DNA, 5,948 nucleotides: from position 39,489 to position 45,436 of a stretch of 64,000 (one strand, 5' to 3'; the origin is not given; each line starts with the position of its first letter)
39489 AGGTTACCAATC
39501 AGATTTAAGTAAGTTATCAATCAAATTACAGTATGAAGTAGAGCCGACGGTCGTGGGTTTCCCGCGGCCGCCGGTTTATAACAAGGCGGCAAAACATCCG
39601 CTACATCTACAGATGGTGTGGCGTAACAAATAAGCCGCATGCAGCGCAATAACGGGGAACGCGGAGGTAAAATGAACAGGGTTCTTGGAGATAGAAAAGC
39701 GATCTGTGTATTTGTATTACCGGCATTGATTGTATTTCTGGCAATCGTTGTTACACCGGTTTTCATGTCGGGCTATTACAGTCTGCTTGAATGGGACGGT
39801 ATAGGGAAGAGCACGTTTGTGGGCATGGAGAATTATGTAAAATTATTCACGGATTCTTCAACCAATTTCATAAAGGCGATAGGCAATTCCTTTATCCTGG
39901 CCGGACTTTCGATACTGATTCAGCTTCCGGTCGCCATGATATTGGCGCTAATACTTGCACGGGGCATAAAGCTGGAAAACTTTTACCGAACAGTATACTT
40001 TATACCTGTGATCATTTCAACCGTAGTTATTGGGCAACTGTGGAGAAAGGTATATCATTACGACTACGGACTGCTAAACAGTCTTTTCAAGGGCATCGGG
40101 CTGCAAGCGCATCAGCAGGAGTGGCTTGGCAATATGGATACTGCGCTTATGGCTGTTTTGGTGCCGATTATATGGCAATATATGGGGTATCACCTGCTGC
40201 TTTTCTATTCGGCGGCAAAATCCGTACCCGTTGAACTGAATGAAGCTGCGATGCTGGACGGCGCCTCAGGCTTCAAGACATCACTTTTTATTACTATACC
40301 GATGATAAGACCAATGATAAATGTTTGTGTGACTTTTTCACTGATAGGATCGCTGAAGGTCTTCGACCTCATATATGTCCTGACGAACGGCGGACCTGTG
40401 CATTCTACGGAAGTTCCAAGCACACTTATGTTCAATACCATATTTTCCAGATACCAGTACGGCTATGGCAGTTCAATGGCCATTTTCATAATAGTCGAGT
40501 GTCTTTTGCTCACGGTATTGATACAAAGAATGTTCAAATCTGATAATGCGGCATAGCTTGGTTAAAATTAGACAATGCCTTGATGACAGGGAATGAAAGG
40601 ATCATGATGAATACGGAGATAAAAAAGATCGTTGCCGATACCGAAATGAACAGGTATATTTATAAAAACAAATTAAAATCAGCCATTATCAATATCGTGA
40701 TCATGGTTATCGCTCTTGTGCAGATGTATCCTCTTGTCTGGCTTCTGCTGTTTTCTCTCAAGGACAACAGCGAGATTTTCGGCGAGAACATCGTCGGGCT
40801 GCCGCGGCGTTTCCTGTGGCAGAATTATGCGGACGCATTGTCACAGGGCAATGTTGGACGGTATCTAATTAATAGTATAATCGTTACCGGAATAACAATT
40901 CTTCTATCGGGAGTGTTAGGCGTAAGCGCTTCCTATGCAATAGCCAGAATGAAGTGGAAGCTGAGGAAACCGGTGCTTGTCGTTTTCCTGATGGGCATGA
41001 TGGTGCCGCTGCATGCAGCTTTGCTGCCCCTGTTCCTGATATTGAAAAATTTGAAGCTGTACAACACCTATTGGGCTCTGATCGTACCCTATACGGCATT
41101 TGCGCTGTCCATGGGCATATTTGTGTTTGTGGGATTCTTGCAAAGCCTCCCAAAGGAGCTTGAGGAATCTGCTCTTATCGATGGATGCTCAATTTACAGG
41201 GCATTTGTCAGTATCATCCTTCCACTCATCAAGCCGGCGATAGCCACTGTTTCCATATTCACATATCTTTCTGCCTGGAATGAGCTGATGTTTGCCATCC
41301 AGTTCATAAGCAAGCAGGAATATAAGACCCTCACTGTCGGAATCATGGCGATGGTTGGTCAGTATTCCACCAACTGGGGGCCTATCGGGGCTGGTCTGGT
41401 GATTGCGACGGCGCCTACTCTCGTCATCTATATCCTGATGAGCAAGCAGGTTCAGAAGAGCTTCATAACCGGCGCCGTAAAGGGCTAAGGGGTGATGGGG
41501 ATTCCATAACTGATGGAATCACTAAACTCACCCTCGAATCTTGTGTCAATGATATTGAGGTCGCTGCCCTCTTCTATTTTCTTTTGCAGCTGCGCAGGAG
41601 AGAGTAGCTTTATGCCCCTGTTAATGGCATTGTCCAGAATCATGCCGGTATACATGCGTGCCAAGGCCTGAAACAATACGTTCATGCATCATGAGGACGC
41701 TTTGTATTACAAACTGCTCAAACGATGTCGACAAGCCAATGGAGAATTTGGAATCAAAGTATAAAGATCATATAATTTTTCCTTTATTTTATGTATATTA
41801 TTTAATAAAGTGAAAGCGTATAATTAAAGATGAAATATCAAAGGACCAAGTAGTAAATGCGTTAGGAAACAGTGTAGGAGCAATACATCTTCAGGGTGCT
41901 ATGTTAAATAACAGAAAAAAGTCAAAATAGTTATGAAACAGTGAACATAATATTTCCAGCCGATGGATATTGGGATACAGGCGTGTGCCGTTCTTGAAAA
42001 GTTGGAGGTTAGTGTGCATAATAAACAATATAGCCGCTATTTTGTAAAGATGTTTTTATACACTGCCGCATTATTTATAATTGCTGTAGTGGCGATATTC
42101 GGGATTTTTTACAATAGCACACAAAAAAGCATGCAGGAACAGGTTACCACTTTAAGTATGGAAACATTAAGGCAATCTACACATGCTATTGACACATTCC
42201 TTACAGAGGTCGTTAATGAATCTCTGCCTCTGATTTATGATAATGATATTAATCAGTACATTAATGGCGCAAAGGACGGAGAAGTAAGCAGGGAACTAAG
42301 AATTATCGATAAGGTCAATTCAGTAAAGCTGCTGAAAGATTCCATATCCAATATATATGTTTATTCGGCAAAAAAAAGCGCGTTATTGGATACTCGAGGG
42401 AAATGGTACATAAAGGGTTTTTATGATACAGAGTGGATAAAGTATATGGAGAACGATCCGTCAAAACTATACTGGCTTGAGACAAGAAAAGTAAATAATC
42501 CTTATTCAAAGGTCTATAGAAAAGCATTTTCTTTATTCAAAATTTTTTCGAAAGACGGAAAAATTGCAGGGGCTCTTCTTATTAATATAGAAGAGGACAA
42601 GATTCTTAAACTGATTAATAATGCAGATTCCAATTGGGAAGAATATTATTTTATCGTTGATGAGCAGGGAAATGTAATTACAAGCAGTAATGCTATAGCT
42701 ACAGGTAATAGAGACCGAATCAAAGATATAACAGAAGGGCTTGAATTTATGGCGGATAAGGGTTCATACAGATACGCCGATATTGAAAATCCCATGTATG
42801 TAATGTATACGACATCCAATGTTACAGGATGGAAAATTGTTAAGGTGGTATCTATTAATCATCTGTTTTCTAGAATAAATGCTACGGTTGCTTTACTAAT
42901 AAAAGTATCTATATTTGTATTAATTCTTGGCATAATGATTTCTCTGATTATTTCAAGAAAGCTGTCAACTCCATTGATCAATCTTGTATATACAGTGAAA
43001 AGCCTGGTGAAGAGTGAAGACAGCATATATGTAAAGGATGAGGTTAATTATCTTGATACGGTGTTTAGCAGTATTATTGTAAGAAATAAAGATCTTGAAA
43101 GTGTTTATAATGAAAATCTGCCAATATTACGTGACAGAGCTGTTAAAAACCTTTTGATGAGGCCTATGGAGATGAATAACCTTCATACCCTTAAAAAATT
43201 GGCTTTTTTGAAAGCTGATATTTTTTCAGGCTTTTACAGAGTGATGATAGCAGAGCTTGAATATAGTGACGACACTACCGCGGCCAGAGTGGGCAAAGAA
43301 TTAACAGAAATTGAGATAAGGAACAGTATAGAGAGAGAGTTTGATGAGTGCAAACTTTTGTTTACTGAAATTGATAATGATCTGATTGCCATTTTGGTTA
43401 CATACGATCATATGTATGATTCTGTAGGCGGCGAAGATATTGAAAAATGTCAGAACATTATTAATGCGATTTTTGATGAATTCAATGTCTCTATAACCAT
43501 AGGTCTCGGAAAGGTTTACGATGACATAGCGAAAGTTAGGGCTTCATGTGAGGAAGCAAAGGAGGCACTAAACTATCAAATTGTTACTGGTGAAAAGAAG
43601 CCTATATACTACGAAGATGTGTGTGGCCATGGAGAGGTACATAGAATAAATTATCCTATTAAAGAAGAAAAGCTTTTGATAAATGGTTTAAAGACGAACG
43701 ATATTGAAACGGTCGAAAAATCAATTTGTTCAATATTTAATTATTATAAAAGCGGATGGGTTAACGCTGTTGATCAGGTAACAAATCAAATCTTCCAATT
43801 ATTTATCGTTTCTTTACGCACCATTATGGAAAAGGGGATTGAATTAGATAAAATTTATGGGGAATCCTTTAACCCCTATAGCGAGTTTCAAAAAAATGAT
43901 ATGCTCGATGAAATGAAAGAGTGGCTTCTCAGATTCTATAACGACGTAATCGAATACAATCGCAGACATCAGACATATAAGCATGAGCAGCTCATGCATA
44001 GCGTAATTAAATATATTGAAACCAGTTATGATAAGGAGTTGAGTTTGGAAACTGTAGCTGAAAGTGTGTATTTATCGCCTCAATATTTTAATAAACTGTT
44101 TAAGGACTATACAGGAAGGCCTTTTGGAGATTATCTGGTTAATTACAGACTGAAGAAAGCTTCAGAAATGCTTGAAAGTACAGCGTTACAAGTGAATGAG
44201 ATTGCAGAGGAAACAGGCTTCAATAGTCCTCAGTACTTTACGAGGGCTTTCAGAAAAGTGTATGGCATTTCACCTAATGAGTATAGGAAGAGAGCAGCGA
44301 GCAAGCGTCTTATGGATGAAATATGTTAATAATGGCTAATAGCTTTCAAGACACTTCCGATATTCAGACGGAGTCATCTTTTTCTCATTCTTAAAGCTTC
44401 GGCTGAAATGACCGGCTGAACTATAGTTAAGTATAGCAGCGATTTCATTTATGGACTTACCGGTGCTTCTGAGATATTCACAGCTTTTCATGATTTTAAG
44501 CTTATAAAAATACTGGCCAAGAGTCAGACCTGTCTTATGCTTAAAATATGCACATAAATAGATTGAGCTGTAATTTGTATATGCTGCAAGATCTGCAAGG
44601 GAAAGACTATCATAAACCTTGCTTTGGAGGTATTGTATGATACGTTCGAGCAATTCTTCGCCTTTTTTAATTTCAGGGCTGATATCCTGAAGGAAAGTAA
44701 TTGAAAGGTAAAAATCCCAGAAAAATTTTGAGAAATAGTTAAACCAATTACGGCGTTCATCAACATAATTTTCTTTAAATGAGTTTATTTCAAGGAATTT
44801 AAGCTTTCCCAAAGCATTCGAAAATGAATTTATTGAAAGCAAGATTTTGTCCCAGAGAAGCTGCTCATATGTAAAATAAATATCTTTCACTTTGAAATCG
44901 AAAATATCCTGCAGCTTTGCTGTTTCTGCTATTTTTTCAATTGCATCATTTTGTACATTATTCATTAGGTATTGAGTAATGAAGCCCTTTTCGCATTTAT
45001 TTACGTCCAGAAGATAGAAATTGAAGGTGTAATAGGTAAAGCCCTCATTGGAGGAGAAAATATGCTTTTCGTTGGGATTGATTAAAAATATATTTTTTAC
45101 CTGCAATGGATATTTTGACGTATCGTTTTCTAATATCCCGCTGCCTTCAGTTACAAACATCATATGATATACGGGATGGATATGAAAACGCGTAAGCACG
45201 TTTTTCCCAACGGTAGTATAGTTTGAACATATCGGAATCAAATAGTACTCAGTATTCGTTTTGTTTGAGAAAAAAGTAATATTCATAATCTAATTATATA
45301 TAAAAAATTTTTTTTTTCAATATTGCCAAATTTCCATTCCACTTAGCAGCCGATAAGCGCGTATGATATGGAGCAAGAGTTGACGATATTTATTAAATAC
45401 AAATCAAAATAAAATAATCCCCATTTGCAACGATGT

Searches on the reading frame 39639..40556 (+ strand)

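Call 57: search_protein_families(library=pfam, proteins=[window:39639-40556:+])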
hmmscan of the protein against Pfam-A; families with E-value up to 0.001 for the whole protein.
window:39639-40556:+ (305 aa): 1 family
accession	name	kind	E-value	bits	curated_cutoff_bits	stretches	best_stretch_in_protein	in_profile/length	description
PF00528.27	BPD_transp_1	-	2.1e-15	57.4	26.4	1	98-297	4-176/184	Binding-protein-dependent transport system inner membrane component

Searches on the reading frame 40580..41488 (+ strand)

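Call 57: search_protein_families(library=pfam, proteins=[window:40580-41488:+])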
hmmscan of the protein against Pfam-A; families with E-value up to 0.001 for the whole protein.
window:40580-41488:+ (302 aa): 2 families
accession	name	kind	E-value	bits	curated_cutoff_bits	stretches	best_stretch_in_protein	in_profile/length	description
PF00528.27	BPD_transp_1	-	2.1e-18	67.2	26.4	1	114-287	5-175/184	Binding-protein-dependent transport system inner membrane component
PF02535.28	Zip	-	0.00027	20.7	35.1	1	100-203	205-300/323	ZIP Zinc transporter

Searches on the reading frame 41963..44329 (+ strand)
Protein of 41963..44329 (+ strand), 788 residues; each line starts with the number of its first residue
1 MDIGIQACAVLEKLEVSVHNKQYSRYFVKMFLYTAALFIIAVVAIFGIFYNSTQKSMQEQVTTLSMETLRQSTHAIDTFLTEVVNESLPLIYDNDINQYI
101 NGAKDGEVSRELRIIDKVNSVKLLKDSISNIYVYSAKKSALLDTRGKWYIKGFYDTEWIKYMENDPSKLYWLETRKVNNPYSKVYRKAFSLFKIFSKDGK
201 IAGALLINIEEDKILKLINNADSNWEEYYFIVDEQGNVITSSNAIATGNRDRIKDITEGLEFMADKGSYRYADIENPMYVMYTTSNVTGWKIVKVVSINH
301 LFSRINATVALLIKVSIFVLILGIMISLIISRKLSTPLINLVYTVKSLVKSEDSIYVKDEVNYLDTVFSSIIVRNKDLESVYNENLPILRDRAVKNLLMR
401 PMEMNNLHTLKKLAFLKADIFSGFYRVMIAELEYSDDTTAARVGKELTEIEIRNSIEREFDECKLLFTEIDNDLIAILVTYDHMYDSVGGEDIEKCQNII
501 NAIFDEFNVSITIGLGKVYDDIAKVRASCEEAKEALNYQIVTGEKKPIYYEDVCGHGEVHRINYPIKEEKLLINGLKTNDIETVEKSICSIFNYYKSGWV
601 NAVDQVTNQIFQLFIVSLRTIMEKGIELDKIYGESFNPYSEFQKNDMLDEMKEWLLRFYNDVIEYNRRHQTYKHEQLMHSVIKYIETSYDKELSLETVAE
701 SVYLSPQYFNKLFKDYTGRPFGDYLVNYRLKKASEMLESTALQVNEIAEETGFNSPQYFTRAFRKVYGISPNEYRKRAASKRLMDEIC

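Call 57: search_protein_families(library=pfam, proteins=[window:41963-44329:+])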
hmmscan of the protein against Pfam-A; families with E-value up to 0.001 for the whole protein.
window:41963-44329:+ (788 aa): 4 families
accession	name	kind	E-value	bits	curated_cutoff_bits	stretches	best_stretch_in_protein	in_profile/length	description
PF12833.13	HTH_18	-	1.3e-23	83.5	33.6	1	699-777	2-80/80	Helix-turn-helix domain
PF00165.29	HTH_AraC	-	1.5e-20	73.3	26.6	2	737-776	1-42/42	Bacterial regulatory helix-turn-helix proteins, AraC family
PF02743.24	dCache_1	-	1.2e-13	51.6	45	1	56-293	2-238/240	Cache domain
PF17853.6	GGDEF_2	-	1.8e-07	31.8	24.5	1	422-537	20-115/116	GGDEF-like domain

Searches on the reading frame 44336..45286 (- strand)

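Call 57: search_protein_families(library=pfam, proteins=[window:44336-45286:-])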
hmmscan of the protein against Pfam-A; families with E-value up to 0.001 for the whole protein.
window:44336-45286:- (316 aa): 4 families
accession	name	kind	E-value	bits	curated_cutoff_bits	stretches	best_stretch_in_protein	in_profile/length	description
PF12833.13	HTH_18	-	1e-18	67.8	33.6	1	233-311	1-79/80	Helix-turn-helix domain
PF00165.29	HTH_AraC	-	1.3e-15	57.5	26.6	1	272-311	1-42/42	Bacterial regulatory helix-turn-helix proteins, AraC family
PF02311.25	AraC_binding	-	3.8e-07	30.4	21.1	1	32-90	16-76/135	AraC-like ligand binding domain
PF07883.17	Cupin_2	-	0.00011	22.2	27.2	1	33-82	12-60/70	Cupin domain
